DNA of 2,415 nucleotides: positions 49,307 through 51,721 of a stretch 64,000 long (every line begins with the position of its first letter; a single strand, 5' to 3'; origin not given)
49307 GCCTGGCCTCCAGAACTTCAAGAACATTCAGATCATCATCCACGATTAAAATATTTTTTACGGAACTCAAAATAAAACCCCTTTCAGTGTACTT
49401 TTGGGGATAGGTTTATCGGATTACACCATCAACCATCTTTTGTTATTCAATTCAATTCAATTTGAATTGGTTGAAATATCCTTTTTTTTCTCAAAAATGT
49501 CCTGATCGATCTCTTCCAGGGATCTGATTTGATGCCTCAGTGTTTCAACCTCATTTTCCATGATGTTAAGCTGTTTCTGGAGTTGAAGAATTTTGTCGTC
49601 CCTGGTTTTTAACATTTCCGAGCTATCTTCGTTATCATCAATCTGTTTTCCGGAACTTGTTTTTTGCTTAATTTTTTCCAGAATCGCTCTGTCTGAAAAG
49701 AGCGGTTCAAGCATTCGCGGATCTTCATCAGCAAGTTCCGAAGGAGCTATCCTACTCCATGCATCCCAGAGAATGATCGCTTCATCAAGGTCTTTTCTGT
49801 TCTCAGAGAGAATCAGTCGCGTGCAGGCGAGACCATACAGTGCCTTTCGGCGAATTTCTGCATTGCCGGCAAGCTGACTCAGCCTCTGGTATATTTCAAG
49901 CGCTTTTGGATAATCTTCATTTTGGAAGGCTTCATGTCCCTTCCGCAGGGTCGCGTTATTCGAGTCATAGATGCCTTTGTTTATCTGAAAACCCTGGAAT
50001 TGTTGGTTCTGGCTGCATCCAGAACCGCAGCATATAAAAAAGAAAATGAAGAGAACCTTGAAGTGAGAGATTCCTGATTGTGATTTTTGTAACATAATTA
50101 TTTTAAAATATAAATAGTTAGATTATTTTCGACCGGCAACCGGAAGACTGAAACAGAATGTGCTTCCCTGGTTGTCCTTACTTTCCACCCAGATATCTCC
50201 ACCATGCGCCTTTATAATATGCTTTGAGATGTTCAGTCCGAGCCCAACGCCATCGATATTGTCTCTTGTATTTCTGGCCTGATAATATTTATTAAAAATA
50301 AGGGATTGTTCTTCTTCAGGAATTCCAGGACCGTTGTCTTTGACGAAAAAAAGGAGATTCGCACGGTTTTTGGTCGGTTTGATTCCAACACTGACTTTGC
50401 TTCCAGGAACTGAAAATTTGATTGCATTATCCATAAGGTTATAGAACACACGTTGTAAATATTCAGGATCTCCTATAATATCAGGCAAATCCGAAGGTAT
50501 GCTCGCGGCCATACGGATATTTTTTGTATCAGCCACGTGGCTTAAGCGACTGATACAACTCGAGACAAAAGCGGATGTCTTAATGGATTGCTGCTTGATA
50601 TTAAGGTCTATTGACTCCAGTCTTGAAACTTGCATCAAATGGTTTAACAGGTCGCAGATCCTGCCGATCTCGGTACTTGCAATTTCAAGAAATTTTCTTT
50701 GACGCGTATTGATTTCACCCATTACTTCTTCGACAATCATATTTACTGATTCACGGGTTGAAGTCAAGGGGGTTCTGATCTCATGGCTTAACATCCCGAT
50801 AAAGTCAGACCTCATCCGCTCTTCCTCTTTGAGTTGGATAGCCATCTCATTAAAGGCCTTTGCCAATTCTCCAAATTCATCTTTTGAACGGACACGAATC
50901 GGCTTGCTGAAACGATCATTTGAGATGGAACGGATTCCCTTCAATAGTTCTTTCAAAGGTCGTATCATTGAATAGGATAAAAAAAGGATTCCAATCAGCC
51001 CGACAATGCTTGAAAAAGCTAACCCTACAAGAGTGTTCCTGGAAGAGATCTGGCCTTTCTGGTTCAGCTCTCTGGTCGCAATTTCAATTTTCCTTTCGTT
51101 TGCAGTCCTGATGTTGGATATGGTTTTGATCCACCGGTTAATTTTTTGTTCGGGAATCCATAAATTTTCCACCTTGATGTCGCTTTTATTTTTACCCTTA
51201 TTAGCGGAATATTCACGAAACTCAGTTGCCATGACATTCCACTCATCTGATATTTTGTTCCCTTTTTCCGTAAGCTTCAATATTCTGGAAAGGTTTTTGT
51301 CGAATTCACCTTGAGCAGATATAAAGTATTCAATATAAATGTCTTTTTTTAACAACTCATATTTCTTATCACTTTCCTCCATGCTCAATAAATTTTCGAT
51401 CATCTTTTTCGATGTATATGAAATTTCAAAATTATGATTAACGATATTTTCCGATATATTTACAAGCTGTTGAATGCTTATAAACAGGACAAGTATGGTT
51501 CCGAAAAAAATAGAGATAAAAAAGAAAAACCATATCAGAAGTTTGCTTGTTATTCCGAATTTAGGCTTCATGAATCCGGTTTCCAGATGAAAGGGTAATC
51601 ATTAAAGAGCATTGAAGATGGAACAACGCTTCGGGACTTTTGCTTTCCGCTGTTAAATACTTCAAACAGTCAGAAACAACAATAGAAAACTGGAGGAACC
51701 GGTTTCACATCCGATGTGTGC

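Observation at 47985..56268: Uncharacterised sigma-54-controlled cell-surface locus: HK / coiled-coil lipoprotein / NtrC regulator divergent from a small Arg-rich protein and two giant FN3-PKD-LamG proteins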

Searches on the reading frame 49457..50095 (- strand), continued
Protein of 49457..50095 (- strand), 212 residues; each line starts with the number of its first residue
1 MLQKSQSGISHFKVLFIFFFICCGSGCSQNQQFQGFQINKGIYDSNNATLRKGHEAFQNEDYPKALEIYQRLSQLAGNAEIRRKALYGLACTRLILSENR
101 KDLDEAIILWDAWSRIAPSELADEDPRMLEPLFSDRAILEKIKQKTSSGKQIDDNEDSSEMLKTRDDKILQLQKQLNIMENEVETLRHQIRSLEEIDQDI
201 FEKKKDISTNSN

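Call 87: search_protein_families(library=ncbifam, proteins=[L012:6348-7733:-, L023:6309-7733:-, L026:2311-3573:-, L030:6969-7784:-, L033:6911-7720:-, L008:7478-8014:-, L024:7217-7624:-, L006:119-1927:-], max_evalue=0.5)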
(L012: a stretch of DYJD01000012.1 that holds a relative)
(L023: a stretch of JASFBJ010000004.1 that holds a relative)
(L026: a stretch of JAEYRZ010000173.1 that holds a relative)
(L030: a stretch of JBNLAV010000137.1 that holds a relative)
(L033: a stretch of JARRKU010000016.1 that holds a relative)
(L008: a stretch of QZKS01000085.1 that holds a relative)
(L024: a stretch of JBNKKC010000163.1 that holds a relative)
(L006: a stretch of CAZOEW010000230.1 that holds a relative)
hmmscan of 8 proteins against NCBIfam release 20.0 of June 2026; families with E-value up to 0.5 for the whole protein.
L012:6348-7733:- (461 aa): 3 families
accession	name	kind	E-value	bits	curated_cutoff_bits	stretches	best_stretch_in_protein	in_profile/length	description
NF041766.1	choice_anch_U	domain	8.6e-17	61.8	32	1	337-426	4-91/92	choice-of-anchor U domain-containing protein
NF052523.2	TafF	equivalog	0.0012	18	420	1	79-180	117-219/379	TafF family fimbrial protein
NF041763.1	sort_motif_CFI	domain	0.29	10.9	15.9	0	447-458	1-12/14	CFI-box putative sorting motif-containing protein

L023:6309-7733:- (474 aa): 3 families
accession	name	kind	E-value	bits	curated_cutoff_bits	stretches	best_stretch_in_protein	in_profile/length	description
NF041766.1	choice_anch_U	domain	1.2e-09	38.9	32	1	335-419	10-91/92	choice-of-anchor U domain-containing protein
NF041572.1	rhamnosid_Flavobac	equivalog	0.00028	19.1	1800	1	218-267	102-151/946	alpha-L-rhamnosidase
NF041573.1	rhamnosid_Stmyc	equivalog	0.0051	14.6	1720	1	218-275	79-135/1028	alpha-L-rhamnosidase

L026:2311-3573:- (420 aa): 3 families
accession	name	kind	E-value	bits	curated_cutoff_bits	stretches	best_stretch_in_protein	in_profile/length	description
NF041766.1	choice_anch_U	domain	4.4e-16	59.5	32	1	301-388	6-91/92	choice-of-anchor U domain-containing protein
NF052428.1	DNABindDRA0282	PfamEq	0.034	12.7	800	1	79-143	271-330/502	DRA0282 family DNA-binding protein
NF041763.1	sort_motif_CFI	domain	0.06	13.1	15.9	1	406-417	2-13/14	CFI-box putative sorting motif-containing protein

L030:6969-7784:- (271 aa): 1 family
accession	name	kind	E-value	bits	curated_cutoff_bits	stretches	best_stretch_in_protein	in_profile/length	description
NF041763.1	sort_motif_CFI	domain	0.047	13.4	15.9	1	256-267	2-13/14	CFI-box putative sorting motif-containing protein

L033:6911-7720:- (269 aa): 3 families
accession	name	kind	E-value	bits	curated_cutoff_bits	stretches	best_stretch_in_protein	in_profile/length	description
NF041763.1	sort_motif_CFI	domain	0.0046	16.5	15.9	1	254-266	2-14/14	CFI-box putative sorting motif-containing protein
NF052318.1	T9SS_sortase_N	equivalog_domain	0.048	13.8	40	1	17-84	5-75/140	type IX secretion system sortase PorU, long form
NF010455.0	PRK13883.1-1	equivalog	0.079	13.1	296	1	26-83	48-105/162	conjugal transfer protein TrbH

L008:7478-8014:- (178 aa): 1 family
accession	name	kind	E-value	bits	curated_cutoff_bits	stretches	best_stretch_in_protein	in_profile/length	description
NF052318.1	T9SS_sortase_N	equivalog_domain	0.032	14.3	40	1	34-84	6-56/140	type IX secretion system sortase PorU, long form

L024:7217-7624:- (135 aa): 1 family
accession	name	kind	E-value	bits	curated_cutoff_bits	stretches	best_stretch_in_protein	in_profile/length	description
NF045522.1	MXAN_2561_fam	equivalog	0.12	11.8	150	1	66-100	221-255/304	MXAN_2561 family MXYO-CTERM-anchored protein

L006:119-1927:- (603 aa): 4 families
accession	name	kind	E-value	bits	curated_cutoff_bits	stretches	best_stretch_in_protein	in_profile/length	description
NF038112.1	myxo_dep_M36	subfamily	2.3e-59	200.7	1500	1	118-407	1184-1472/1604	myxosortase-dependent M36 family metallopeptidase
NF038111.1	rhom_dep_M36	equivalog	2.3e-30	104.8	1700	3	146-222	1209-1285/1315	rhombosortase-dependent M36 family metallopeptidase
NF041766.1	choice_anch_U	domain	3e-17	63.2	32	1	458-546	6-91/92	choice-of-anchor U domain-containing protein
NF012211.1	tand_rpt_95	domain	0.012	15.5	90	1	146-222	18-94/98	tandem-95 repeat protein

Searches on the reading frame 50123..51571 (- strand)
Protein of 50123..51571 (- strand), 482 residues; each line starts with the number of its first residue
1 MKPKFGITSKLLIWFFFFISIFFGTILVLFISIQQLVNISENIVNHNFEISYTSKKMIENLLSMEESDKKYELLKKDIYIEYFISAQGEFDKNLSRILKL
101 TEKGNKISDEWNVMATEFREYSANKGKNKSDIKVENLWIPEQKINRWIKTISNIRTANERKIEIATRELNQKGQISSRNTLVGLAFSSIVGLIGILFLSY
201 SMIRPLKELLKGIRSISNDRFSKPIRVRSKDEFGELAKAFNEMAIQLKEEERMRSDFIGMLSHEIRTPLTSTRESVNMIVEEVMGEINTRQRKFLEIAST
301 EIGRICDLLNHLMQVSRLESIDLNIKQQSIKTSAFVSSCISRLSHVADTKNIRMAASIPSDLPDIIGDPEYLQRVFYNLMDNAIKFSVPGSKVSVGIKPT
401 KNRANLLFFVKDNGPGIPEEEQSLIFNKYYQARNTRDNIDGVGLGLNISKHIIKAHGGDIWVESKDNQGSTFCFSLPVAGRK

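Call 5: search_protein_families(library=pfam, proteins=[window:50123-51571:-], max_evalue=0.01)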
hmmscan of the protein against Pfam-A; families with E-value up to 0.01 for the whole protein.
window:50123-51571:- (482 aa): 4 families
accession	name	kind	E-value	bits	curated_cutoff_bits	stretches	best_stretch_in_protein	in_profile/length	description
PF02518.31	HATPase_c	-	9.5e-30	103.7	26.4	1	367-479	1-110/111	Histidine kinase-, DNA gyrase B-, and HSP90-like ATPase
PF00672.30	HAMP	-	7.8e-14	52.2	25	1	197-248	1-52/53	HAMP domain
PF00512.31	HisKA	-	2.6e-11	43.8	26.9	1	253-320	1-65/66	His Kinase A (phospho-acceptor) domain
PF14501.12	HATPase_c_5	-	0.003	17.9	22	0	372-467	6-93/102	GHKL domain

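Call 6: search_protein_families(library=ncbifam, proteins=[window:50123-51571:-], max_evalue=0.01)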
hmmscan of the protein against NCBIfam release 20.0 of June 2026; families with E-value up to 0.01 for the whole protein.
window:50123-51571:- (482 aa): 89 families (the best 25 are shown)
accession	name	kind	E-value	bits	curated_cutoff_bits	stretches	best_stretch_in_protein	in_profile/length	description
NF033092.0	HK_WalK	equivalog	9.3e-61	206.1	725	2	250-478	368-594/594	cell wall metabolism sensor histidine kinase WalK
NF046044.1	PnpS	equivalog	3.9e-55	187.4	400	1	246-477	162-390/390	two-component system histidine kinase PnpS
NF006800.0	PRK09303.1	equivalog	3.4e-50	171.1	342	1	227-479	128-378/383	histidine kinase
TIGR02966.1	phoR_proteo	equivalog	1.3e-46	159.2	334.2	1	246-475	106-332/333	phosphate regulon sensor histidine kinase PhoR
NF045911.1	TCSHisKinNblS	equivalog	4.9e-46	157.3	1000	2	253-478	387-620/621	two-component system sensor histidine kinase NblS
TIGR02956.1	TMAO_torS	equivalog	7.2e-46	156.8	676.5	1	250-479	460-683/967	TMAO reductase system sensor histidine kinase/response regulator TorS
NF007837.0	PRK10549.1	equivalog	5.9e-45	153.8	603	1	6-478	7-458/466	envelope stress sensor histidine kinase BaeS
NF008468.0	PRK11360.1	equivalog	2.5e-43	148.4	646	2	261-479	403-609/616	two-component system sensor histidine kinase AtoS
NF008312.0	PRK11100.1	equivalog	6.5e-43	147.3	356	1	178-477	182-473/477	two-component system sensor histidine kinase CreC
NF012163.2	BaeS_SmeS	equivalog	3.8e-42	144.8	500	1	163-463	150-443/457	sensor histidine kinase efflux regulator BaeS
NF040691.1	MtrAB_MtrB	equivalog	8.7e-42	143.8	450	1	180-478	191-492/507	MtrAB system histidine kinase MtrB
NF033091.0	HK_VanS_ACDEFG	equivalog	5.6e-40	137.3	400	1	194-469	10-286/293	vancomycin resistance histidine kinase VanS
TIGR01386.1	cztS_silS_copS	subfamily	6.7e-39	134.1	292.55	1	156-477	138-457/457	heavy metal sensor histidine kinase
NF038297.2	hybrid_HK_HrmK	equivalog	2.1e-38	132.4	725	1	231-479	212-458/607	hybrid histidine kinase/response regulator HrmK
NF008302.0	PRK11091.1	equivalog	2.5e-38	131.8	838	1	247-478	276-505/779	aerobic respiration two-component sensor histidine kinase ArcB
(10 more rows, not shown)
